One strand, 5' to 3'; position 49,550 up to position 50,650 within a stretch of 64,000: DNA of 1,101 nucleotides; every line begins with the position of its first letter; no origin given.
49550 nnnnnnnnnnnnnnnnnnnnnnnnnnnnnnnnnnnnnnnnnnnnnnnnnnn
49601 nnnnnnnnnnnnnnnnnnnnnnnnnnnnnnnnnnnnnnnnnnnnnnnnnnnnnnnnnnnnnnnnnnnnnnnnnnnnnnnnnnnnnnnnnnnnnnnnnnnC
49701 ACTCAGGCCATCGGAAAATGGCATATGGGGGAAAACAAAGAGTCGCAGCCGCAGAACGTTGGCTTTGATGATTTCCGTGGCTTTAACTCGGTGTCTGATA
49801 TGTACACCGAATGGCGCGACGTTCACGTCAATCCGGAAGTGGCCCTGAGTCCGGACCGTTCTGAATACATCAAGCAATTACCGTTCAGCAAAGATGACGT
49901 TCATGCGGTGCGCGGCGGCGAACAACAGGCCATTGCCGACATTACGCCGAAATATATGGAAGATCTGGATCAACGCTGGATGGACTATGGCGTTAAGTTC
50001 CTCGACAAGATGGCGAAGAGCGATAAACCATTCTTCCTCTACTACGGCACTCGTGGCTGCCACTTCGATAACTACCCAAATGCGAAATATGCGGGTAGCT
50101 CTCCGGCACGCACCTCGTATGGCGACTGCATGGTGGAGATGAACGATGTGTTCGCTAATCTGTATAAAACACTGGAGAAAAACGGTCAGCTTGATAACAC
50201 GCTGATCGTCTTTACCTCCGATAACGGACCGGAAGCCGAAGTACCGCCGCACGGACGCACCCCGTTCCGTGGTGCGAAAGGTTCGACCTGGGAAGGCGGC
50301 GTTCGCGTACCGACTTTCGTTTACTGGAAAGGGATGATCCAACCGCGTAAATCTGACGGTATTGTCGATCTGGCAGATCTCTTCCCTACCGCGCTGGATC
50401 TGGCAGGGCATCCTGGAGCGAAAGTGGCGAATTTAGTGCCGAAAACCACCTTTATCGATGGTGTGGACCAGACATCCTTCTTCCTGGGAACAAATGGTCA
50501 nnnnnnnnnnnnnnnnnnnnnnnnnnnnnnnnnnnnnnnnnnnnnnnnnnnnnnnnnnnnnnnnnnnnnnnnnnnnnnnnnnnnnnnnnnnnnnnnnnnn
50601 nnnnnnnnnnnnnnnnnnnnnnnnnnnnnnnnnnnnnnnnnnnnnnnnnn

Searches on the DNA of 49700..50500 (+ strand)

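Call 63: search_dna_similar(query=window:49700-50500:+, collection=ecoli_genomes, mode=near, max_rows=5)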
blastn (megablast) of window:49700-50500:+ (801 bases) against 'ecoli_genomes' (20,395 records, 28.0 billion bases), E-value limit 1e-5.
Records with a match: 3698; places in all: 3700; records where one place covers at least 80% of the query: 3696.
Genomes with a match: 3698 of 5426; with a place that covers at least 80% of the query: 3696. Places per genome that has any: lowest 1, median 1, highest 2. On chromosomes: 3699 places; on plasmids: 1.
Best place of each record, by identity: >=99% 851; 95-99% 898; 90-95% 1949.
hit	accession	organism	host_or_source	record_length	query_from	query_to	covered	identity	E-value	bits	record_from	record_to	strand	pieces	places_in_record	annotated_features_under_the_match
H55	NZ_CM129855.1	Escherichia coli strain SW071611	wastewater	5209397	1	801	100%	100.0%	0e+0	1498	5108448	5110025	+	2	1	aslA: arylsulfatase AslA (x2) | IS1 family transposase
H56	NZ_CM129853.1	Escherichia coli strain SW071619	wastewater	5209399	1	801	100%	100.0%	0e+0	1498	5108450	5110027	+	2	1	aslA: arylsulfatase AslA (x2) | IS1 family transposase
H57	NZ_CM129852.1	Escherichia coli strain SW07163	wastewater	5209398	1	801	100%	100.0%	0e+0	1498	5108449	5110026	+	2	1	aslA: arylsulfatase AslA (x2) | IS1 family transposase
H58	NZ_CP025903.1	Escherichia coli strain 300709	Homo sapiens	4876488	1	801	100%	100.0%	0e+0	1480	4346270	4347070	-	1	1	aslA: arylsulfatase AslA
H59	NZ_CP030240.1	Escherichia coli strain ER1709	-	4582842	1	801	100%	100.0%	0e+0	1480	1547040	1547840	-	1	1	aslA: arylsulfatase AslA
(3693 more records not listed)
